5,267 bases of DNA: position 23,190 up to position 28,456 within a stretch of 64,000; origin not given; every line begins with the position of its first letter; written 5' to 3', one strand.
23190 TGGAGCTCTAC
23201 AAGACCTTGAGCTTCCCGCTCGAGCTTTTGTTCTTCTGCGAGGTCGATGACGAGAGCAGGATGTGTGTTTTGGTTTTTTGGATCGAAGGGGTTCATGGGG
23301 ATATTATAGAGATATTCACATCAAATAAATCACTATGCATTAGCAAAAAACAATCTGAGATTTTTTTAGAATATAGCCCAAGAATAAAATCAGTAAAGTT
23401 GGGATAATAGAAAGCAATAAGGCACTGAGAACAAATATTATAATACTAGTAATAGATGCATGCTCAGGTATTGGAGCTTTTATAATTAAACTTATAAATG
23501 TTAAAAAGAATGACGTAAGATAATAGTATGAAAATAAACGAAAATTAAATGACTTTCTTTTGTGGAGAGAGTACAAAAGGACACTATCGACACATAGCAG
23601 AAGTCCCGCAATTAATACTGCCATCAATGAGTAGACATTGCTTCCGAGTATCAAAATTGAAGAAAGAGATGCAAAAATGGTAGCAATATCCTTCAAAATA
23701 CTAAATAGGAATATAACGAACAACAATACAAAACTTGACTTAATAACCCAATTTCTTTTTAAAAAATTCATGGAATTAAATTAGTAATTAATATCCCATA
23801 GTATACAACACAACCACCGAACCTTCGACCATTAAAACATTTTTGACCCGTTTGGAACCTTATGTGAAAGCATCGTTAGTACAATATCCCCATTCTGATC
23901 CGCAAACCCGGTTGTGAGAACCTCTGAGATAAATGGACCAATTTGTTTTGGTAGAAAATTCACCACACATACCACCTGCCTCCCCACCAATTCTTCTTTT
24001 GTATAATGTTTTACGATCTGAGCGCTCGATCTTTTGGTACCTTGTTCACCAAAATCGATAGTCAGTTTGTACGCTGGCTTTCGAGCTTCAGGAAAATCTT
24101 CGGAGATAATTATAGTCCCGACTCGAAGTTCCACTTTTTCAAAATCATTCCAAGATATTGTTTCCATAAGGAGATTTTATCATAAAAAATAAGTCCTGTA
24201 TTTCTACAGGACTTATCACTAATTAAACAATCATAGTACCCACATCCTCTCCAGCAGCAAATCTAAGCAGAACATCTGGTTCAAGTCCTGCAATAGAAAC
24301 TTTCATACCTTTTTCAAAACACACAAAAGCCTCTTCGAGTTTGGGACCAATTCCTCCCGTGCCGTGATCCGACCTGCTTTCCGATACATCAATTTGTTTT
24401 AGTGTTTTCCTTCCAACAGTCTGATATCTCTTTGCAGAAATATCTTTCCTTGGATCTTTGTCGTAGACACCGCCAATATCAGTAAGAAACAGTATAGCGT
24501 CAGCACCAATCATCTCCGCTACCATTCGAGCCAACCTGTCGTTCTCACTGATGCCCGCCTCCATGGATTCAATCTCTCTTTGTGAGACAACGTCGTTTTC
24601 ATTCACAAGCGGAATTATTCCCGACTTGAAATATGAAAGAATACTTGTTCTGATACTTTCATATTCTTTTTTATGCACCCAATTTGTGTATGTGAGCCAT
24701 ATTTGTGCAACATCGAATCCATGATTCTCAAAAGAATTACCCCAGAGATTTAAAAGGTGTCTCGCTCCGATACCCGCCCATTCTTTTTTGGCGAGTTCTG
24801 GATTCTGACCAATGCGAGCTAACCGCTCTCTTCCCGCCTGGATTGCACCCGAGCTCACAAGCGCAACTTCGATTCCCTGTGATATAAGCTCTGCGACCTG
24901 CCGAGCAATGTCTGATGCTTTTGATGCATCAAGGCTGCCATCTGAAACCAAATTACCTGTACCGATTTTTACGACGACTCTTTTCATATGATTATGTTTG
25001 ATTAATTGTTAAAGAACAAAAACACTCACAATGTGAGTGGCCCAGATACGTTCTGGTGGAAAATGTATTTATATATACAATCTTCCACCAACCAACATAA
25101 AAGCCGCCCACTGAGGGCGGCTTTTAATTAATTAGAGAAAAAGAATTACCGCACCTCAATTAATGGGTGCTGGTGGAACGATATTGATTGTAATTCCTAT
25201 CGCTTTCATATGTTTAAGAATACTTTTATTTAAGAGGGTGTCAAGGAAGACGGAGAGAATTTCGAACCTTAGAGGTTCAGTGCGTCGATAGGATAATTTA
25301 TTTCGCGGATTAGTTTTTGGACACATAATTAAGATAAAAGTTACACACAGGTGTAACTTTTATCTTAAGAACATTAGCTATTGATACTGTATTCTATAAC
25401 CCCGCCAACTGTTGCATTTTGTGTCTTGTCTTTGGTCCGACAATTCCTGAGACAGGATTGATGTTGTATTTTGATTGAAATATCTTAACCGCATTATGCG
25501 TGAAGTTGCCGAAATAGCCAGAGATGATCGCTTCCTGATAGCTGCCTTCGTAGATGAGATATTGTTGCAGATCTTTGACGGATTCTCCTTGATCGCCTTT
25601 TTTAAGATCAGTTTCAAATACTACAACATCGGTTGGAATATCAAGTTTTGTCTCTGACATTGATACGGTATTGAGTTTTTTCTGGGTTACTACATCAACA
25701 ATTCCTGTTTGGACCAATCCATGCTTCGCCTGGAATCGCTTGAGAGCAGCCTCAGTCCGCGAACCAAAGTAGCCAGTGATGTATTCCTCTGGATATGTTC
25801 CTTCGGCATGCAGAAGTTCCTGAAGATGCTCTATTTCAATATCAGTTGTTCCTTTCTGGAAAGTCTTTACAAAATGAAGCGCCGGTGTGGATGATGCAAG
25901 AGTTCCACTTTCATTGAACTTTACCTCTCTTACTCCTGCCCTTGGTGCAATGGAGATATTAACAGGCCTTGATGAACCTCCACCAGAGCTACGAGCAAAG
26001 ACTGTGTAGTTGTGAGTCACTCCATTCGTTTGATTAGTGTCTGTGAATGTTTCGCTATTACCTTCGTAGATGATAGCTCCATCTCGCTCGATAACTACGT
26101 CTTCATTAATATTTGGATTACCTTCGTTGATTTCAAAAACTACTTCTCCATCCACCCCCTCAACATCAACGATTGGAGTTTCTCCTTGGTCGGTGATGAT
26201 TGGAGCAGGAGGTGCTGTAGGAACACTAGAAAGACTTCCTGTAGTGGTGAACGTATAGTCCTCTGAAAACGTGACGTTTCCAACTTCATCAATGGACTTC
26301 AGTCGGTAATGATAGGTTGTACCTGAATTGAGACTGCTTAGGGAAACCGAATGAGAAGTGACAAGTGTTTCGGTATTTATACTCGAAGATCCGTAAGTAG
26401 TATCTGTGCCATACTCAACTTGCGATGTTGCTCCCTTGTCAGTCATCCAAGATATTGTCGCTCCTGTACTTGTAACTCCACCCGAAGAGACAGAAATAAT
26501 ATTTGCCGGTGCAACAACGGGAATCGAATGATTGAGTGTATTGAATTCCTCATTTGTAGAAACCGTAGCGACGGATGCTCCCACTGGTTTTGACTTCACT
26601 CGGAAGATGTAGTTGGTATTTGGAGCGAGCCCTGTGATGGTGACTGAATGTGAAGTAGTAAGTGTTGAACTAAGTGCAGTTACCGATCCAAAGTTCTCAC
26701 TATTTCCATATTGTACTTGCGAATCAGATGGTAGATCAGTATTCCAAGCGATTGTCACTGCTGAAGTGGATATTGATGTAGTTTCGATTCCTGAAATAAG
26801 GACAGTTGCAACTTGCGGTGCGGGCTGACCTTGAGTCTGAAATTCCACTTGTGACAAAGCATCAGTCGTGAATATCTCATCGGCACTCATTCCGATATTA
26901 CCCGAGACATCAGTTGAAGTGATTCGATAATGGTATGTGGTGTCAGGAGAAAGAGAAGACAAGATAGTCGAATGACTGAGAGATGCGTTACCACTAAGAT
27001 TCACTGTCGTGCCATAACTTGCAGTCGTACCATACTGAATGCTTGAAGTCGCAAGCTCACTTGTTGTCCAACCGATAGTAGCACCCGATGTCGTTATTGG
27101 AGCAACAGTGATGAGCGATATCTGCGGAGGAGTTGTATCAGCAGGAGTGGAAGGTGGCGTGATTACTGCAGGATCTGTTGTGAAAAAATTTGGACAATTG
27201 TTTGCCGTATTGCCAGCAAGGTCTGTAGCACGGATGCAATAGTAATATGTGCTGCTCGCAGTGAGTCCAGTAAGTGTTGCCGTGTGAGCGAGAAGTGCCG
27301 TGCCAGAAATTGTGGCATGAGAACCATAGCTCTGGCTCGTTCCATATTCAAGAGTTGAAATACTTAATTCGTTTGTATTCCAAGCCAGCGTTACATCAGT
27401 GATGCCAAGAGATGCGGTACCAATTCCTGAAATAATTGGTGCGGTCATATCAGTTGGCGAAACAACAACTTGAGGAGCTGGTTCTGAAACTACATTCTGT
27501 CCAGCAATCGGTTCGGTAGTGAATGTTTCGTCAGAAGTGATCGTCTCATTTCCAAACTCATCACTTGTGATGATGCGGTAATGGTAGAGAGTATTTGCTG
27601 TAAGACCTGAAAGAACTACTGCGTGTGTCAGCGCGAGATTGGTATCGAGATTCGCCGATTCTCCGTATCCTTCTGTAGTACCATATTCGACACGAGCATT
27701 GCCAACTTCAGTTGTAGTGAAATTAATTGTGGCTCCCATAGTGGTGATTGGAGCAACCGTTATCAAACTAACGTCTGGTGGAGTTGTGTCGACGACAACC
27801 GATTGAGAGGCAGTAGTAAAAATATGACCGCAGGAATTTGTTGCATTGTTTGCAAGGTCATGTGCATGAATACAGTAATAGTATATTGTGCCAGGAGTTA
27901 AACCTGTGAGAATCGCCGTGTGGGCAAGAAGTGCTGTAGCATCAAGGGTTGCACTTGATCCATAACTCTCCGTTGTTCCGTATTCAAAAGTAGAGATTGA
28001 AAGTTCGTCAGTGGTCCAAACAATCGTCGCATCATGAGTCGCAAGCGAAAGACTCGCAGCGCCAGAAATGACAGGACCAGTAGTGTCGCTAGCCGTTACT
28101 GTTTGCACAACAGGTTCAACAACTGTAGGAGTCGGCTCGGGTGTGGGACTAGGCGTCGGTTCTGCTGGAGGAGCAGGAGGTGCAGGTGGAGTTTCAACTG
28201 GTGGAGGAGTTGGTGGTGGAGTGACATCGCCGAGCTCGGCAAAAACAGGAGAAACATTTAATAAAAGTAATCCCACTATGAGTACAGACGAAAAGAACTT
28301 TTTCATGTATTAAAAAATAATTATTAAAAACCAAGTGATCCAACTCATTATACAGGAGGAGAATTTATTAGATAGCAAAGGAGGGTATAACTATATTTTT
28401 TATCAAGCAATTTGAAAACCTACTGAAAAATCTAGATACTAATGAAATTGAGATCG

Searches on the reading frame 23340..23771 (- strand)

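Call 18: search_protein_families(library=pfam, proteins=[window:23340-23771:-], max_evalue=0.001)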
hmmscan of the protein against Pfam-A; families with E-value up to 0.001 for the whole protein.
window:23340-23771:- (143 aa): 0 families

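Call 61: search_protein_families(library=pfam, proteins=[window:23340-23771:-], max_evalue=5)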
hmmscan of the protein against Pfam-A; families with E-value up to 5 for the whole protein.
window:23340-23771:- (143 aa): 1 family
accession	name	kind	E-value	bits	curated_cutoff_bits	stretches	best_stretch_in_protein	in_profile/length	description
PF20563.3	DUF6773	-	1.3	9.2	27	1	7-136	15-148/163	Family of unknown function (DUF6773)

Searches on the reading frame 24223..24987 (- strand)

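Call 18: search_protein_families(library=pfam, proteins=[window:24223-24987:-], max_evalue=0.001)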
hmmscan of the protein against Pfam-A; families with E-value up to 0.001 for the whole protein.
window:24223-24987:- (254 aa): 1 family
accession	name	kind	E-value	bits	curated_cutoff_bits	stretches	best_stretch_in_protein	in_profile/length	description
PF00696.33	AA_kinase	-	6.6e-39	134.4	24.9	1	2-233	1-233/234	Amino acid kinase family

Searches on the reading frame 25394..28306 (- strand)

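Call 18: search_protein_families(library=pfam, proteins=[window:25394-28306:-], max_evalue=0.001)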
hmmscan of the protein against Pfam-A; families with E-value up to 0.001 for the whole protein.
window:25394-28306:- (970 aa): 7 families
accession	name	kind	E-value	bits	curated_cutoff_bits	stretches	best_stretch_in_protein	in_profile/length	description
PF16656.11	Pur_ac_phosph_N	-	1.5e-46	157.3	30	6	510-584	9-87/93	Purple acid Phosphatase, N-terminal domain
PF01471.23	PG_binding_1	-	5.7e-28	97.3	23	2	824-878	4-57/57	Putative peptidoglycan binding domain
PF00041.27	fn3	-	1.9e-21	76.5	25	2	507-575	6-71/84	Fibronectin type III domain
PF16655.11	PhoD_N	-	1.1e-15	58.3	30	0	530-576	31-82/90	PhoD-like phosphatase, N-terminal domain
PF25059.1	FN3_DSCAM-DSCAML_C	-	1.2e-08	35.6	39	0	543-579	36-72/89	DSCAM/DSCAML C-terminal Fn3-like domain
PF16893.11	fn3_2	-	9.1e-05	23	27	0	394-469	3-78/89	Fibronectin type III domain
PF25788.1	Ig_Rha78A_N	-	0.00079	20.1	27.4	0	642-688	50-101/105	Rha78A-like, N-terminal immunoglobulin domain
